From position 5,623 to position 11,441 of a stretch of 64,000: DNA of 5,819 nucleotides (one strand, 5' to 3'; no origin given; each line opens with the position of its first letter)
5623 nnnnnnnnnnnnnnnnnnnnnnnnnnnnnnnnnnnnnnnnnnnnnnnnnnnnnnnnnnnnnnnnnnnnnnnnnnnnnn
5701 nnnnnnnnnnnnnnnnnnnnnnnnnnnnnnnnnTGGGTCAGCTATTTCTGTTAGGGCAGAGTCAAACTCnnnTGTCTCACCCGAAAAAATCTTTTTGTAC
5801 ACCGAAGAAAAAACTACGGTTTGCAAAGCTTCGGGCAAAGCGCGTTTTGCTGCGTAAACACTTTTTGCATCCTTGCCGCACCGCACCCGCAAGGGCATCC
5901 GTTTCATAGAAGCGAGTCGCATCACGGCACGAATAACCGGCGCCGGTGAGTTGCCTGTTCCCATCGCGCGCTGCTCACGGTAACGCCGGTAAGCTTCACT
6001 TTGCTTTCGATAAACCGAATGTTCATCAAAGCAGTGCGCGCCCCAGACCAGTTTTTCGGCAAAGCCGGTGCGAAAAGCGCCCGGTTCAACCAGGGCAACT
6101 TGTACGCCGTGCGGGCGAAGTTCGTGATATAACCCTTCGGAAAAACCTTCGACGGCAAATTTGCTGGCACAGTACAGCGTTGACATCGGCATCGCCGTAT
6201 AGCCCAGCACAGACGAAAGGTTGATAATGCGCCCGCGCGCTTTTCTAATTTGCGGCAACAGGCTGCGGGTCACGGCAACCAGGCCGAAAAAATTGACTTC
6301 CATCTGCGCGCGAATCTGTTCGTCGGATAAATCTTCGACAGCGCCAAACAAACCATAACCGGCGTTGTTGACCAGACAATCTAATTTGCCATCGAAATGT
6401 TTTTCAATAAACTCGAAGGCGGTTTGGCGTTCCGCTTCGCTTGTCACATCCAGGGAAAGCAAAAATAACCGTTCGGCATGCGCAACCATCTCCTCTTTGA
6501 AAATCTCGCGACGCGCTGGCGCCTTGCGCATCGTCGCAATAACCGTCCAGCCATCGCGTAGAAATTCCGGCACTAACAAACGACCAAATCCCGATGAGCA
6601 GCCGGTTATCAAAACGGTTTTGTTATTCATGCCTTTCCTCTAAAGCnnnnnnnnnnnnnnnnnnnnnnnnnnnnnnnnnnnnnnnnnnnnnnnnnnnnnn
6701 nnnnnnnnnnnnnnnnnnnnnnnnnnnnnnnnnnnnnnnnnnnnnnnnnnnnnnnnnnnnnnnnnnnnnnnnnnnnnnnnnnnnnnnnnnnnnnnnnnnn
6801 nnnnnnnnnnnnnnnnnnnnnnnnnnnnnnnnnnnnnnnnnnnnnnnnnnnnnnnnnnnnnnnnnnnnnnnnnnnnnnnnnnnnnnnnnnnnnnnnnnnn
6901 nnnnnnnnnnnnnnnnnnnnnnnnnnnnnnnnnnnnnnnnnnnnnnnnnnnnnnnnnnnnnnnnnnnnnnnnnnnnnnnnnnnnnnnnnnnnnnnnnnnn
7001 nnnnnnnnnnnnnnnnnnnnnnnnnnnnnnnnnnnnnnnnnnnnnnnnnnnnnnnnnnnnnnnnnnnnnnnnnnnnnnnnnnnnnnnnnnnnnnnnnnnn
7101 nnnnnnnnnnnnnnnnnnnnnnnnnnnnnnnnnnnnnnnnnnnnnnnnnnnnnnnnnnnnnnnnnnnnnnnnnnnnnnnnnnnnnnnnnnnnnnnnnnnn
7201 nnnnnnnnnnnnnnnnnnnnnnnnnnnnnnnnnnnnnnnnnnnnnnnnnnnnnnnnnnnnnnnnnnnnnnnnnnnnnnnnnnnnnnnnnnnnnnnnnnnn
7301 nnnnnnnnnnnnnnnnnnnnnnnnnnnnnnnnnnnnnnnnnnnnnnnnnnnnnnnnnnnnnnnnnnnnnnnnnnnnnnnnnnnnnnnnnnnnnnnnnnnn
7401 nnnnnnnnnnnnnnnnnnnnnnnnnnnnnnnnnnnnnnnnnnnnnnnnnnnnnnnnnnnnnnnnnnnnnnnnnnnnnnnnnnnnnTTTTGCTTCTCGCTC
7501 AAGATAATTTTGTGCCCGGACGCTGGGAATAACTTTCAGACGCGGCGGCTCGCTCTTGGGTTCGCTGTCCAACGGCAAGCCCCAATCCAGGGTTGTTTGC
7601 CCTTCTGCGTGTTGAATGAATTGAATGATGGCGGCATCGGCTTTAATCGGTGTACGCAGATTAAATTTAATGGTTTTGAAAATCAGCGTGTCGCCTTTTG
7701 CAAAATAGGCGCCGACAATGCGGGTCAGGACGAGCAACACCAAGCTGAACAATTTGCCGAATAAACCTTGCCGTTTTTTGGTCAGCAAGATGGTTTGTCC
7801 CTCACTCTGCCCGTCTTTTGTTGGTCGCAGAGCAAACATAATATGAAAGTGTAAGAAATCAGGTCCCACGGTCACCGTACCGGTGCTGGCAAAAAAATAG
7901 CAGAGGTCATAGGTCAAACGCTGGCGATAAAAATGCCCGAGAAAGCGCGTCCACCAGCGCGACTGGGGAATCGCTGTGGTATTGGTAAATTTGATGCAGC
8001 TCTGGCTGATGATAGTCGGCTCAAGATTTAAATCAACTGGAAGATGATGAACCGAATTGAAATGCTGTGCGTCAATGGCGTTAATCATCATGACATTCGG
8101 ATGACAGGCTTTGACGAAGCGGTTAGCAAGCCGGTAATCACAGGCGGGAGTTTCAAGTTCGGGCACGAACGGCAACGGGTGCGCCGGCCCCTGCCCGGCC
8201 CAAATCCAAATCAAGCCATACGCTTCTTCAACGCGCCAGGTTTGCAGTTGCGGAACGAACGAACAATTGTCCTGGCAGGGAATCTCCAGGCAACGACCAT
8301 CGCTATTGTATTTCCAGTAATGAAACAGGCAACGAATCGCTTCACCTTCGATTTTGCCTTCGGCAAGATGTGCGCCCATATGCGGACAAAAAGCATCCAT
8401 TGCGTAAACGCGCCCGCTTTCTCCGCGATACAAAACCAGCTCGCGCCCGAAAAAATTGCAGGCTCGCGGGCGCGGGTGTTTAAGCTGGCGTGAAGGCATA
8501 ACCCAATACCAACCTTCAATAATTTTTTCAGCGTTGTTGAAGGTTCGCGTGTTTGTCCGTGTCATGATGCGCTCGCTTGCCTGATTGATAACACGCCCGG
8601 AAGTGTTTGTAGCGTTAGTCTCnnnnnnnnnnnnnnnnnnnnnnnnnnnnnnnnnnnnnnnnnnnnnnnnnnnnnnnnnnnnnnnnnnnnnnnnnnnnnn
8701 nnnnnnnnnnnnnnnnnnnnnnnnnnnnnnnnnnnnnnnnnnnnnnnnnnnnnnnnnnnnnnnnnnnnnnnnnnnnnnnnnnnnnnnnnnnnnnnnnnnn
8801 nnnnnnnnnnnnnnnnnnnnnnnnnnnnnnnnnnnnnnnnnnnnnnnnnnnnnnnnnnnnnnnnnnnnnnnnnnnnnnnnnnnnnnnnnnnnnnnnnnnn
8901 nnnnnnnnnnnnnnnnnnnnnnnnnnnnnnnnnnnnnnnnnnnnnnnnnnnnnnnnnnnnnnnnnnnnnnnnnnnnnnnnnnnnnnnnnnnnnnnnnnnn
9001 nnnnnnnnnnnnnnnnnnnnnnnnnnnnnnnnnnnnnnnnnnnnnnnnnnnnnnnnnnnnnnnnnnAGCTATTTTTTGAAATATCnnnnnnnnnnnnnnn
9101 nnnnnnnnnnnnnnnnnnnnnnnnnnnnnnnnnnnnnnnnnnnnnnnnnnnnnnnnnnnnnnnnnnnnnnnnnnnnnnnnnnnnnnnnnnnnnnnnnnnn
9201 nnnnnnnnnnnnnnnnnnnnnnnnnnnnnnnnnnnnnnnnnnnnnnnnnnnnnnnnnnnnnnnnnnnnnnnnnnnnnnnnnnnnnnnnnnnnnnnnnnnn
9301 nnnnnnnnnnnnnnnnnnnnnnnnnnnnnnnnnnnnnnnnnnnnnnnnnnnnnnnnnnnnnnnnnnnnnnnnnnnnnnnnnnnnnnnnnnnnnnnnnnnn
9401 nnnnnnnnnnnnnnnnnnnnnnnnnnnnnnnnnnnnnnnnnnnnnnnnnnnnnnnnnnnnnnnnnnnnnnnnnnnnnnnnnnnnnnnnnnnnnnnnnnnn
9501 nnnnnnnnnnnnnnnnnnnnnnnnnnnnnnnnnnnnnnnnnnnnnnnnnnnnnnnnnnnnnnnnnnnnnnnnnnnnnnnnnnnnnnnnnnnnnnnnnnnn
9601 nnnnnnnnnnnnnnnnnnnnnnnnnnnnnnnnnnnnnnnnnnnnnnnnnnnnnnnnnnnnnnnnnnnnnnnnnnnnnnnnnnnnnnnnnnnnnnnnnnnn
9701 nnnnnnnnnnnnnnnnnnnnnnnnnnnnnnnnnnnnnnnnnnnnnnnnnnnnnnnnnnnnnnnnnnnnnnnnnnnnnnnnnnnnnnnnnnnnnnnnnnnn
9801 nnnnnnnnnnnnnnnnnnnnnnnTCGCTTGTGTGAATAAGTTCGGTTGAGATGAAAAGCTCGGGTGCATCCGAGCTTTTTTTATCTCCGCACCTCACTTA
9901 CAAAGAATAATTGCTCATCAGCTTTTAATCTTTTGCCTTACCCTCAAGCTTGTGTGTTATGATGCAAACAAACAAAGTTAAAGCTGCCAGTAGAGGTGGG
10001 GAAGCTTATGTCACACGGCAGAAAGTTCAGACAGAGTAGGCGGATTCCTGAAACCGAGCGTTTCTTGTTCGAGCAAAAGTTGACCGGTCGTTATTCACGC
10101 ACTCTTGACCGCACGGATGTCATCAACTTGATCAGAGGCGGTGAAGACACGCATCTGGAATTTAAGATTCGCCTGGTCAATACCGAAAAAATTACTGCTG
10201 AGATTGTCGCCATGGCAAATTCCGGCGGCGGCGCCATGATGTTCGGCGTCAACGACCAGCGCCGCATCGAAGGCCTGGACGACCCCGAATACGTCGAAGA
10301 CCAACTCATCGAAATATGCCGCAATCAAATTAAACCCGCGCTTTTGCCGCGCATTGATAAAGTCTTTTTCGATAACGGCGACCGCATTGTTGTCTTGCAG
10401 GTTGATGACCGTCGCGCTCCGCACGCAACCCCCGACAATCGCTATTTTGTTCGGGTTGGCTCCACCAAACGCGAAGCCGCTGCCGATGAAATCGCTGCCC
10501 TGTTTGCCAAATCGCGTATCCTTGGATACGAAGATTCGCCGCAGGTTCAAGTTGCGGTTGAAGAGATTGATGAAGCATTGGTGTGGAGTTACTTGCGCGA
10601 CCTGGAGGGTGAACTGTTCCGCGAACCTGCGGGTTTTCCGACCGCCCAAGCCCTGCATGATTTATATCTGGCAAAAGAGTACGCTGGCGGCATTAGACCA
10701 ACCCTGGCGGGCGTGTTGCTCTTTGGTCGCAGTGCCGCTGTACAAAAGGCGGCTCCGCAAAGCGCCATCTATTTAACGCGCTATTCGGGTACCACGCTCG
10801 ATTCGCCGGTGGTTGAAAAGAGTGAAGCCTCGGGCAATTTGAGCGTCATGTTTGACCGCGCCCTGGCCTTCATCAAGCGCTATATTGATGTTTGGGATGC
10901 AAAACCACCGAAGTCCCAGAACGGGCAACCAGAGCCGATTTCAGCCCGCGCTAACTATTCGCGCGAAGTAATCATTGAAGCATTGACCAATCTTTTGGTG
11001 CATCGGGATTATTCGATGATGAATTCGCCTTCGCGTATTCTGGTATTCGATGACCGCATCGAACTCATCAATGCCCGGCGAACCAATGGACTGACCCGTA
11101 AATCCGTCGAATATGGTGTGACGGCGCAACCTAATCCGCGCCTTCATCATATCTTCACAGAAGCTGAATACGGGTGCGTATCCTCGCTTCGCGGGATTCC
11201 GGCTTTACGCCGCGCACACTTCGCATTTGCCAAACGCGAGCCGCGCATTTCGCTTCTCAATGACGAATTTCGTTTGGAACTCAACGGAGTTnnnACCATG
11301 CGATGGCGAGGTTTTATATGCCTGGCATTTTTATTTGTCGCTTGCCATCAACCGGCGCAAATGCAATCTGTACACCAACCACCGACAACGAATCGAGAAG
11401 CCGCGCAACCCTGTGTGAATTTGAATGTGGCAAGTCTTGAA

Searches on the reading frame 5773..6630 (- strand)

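Call 13: search_protein_families(library=pfam, proteins=[window:5773-6630:-], max_evalue=0.001)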
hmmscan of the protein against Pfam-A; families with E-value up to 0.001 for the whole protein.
window:5773-6630:- (286 aa): 4 families
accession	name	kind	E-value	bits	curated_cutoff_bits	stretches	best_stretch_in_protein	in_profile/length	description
PF00106.31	adh_short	-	2.2e-50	171.3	26.6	1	4-193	1-189/195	short chain dehydrogenase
PF13561.12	adh_short_C2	-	2.8e-33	115.9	27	1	12-194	3-184/236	Enoyl-(Acyl carrier protein) reductase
PF08659.16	KR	-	1.3e-08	35.4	22.6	1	5-165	2-161/180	KR domain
PF08643.16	DUF1776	-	0.00012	22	25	1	87-268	98-291/294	Fungal family of unknown function (DUF1776)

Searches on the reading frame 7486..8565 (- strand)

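Call 13: search_protein_families(library=pfam, proteins=[window:7486-8565:-], max_evalue=0.001)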
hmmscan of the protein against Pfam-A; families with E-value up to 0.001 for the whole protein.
window:7486-8565:- (360 aa): 1 family
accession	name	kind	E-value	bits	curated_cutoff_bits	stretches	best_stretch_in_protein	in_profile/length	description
PF00355.32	Rieske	-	1.7e-23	82.8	20.3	1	19-100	2-83/88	Rieske [2Fe-2S] domain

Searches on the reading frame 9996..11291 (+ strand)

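Call 13: search_protein_families(library=pfam, proteins=[window:9996-11291:+], max_evalue=0.001)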
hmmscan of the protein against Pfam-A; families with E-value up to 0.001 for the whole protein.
window:9996-11291:+ (432 aa): 2 families
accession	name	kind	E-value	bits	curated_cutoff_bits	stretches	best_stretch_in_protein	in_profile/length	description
PF04326.19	SLFN_AlbA_2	-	2.6e-22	80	25.3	1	50-161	1-117/118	Schlafen, AlbA_2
PF13749.12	HATPase_c_4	-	0.0004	20.8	26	1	346-428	4-88/89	Putative ATP-dependent DNA helicase recG C-terminal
